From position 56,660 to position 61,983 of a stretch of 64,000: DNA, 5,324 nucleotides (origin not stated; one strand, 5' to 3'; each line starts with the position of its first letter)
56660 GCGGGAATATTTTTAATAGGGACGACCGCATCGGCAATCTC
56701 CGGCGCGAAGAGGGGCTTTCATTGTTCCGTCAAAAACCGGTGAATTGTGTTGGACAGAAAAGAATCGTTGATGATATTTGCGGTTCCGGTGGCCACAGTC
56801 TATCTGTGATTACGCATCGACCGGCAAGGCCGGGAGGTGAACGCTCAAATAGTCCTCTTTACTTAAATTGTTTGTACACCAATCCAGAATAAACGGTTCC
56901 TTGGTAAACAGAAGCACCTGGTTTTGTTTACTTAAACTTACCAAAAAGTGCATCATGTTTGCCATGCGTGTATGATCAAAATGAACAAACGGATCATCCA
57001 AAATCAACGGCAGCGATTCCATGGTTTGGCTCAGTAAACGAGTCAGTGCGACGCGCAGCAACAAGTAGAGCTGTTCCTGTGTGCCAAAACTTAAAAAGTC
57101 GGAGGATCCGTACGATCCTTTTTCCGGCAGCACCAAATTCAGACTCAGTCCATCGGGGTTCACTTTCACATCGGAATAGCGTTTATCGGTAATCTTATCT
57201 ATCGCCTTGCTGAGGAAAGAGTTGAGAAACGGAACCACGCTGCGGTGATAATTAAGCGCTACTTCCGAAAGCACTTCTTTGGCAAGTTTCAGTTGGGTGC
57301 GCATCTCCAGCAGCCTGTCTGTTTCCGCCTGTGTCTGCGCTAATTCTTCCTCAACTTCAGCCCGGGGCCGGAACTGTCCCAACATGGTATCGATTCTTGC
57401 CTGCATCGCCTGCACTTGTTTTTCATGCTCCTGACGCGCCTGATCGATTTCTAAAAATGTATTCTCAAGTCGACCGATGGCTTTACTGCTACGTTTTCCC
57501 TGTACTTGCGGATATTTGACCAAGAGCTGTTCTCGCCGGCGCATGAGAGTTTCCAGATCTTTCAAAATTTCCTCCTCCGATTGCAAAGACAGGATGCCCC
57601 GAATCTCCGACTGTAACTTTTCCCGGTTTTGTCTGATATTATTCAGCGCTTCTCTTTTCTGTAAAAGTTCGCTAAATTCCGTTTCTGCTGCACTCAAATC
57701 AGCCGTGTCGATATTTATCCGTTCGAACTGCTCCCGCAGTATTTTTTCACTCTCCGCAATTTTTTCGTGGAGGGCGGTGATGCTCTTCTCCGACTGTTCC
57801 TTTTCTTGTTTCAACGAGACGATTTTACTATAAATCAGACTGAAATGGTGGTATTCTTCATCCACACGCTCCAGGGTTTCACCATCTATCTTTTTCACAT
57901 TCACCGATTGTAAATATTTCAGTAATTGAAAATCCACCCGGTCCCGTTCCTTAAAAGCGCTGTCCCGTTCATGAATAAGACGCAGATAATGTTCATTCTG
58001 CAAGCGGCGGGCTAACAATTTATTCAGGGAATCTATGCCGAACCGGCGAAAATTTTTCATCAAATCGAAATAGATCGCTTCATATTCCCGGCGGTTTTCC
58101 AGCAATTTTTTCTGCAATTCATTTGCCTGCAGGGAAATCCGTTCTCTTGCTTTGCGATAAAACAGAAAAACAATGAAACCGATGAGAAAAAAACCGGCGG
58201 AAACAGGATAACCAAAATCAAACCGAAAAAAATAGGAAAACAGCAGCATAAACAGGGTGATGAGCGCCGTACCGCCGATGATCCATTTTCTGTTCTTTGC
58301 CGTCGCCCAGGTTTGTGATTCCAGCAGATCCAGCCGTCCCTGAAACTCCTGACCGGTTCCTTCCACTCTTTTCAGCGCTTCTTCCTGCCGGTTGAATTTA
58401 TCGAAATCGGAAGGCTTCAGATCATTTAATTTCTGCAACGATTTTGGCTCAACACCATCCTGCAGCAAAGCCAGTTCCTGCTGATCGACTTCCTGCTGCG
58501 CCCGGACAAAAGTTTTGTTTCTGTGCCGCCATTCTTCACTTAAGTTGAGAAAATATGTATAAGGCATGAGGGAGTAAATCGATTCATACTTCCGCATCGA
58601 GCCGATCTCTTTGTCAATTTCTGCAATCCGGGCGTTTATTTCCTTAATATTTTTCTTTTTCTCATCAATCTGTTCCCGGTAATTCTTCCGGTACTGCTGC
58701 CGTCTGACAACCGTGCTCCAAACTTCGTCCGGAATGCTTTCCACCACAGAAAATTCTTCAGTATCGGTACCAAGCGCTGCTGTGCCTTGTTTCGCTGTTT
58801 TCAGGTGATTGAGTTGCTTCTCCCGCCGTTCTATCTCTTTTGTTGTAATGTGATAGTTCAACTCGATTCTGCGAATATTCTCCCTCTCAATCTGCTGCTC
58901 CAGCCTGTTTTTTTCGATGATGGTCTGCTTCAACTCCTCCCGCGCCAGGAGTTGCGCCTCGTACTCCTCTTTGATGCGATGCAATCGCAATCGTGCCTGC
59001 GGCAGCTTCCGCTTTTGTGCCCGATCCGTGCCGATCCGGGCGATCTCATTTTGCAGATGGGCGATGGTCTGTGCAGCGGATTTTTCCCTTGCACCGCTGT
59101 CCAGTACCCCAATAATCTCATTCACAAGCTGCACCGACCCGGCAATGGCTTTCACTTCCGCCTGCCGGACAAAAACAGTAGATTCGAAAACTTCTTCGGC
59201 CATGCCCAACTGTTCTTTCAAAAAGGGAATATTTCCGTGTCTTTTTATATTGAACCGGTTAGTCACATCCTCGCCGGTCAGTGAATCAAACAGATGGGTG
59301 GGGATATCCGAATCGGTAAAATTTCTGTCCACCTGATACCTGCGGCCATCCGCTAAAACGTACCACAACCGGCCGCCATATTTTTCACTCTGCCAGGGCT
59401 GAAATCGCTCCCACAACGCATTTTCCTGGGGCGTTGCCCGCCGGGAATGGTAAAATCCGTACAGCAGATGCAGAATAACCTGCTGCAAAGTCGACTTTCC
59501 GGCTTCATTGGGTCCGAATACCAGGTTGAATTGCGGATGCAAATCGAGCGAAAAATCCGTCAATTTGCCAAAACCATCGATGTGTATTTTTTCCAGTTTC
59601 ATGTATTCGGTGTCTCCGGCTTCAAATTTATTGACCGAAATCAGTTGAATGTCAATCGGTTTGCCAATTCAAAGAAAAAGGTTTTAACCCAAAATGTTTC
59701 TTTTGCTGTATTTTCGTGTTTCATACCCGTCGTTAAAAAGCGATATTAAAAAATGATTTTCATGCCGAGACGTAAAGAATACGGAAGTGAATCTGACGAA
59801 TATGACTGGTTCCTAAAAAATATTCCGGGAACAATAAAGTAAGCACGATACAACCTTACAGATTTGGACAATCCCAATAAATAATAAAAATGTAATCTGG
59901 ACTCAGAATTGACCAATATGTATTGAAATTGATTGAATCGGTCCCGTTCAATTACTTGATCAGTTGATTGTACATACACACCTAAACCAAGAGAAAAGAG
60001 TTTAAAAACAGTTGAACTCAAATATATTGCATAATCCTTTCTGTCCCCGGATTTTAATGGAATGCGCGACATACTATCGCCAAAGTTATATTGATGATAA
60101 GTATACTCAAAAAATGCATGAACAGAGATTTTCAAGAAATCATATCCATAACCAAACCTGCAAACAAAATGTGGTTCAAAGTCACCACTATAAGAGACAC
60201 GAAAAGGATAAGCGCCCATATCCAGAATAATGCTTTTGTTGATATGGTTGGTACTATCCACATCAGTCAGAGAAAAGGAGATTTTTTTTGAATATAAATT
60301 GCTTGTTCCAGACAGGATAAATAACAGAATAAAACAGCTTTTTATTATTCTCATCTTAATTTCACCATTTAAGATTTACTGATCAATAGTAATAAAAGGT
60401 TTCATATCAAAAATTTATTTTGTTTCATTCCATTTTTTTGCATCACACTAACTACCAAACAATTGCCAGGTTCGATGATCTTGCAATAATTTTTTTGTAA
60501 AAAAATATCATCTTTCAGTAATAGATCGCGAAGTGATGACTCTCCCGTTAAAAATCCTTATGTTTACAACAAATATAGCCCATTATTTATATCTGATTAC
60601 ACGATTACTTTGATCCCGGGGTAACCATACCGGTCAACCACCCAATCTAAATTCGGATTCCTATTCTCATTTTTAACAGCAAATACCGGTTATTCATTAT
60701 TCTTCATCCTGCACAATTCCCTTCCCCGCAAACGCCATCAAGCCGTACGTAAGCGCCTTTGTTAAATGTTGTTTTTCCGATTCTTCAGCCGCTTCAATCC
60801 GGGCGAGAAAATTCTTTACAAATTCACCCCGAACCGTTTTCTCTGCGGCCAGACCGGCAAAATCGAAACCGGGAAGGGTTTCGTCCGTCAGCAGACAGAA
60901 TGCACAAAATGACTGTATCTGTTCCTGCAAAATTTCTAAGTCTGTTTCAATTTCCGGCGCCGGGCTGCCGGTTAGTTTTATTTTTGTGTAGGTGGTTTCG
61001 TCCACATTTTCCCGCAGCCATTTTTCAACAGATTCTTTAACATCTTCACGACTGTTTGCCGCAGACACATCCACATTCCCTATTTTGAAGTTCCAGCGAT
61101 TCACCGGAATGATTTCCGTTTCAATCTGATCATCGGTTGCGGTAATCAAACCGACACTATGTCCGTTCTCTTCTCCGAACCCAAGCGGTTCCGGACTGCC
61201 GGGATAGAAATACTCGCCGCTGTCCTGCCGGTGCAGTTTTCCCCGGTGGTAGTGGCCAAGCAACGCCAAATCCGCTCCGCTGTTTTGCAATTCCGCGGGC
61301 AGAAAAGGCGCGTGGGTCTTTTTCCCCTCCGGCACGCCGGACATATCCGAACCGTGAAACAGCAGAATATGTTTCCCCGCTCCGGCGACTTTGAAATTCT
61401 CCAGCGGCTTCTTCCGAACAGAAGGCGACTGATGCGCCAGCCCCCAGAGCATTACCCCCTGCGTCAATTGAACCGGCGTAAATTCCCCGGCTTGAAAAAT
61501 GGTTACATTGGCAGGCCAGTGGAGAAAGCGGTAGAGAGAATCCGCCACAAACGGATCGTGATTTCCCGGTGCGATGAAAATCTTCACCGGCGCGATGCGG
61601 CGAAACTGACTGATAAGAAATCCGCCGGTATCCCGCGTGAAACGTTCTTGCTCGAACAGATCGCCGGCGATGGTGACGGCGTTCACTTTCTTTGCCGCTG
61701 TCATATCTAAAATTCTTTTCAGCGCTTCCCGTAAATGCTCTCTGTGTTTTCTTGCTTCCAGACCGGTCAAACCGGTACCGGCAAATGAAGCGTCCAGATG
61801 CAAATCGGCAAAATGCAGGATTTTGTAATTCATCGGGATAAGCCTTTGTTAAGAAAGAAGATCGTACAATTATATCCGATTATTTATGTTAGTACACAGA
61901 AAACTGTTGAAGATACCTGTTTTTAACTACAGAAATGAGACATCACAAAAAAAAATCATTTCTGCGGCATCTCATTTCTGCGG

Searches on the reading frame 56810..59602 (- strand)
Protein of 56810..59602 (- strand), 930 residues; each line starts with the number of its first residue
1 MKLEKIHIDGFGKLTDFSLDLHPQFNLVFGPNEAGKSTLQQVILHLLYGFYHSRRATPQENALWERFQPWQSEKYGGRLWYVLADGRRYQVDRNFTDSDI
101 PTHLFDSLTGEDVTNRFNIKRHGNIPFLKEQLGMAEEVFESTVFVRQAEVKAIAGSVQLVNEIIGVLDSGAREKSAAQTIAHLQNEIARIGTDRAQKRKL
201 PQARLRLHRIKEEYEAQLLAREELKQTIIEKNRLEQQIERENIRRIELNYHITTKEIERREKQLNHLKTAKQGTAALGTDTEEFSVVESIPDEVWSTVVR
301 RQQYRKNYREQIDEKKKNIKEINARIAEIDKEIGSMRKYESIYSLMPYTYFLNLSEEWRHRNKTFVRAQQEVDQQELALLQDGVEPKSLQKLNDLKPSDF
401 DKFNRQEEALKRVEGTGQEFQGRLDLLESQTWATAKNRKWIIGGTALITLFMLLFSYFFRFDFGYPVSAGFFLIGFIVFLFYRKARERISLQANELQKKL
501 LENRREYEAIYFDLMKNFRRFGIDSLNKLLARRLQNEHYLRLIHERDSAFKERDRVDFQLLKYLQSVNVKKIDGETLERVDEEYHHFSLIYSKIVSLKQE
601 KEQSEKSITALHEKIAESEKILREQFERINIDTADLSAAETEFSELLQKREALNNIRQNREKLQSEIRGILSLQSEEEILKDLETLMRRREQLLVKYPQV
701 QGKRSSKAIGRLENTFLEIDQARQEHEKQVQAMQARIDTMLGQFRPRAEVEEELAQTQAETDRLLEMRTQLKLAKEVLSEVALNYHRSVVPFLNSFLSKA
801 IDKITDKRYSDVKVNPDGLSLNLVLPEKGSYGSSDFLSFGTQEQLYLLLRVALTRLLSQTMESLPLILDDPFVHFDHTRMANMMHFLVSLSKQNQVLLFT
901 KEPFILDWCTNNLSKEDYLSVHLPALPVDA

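Call 20: search_protein_families(library=pfam, proteins=[window:56810-59602:-], max_evalue=1e-8)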
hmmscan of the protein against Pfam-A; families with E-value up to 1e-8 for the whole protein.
window:56810-59602:- (930 aa): 3 families
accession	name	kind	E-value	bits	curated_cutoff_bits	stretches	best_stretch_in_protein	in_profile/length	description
PF13514.12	AAA_27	-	3e-13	50.3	22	1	1-54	1-57/206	AAA domain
PF13175.12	AAA_15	-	8.2e-10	39.3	32.1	1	1-337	1-266/374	AAA ATPase domain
PF02463.25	SMC_N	-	3.7e-09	36.8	40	0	3-47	2-48/220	RecF/RecN/SMC N terminal domain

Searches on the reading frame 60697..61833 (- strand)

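Call 20: search_protein_families(library=pfam, proteins=[window:60697-61833:-], max_evalue=1e-8)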
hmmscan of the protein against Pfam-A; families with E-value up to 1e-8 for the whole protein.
window:60697-61833:- (378 aa): 2 families
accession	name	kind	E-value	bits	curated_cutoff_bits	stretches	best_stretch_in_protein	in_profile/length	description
PF00149.33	Metallophos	-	3.4e-12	47.6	21.5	1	4-197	2-190/191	Calcineurin-like phosphoesterase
PF12850.12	Metallophos_2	-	1.4e-09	38.5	27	1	4-229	2-148/154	Calcineurin-like phosphoesterase superfamily domain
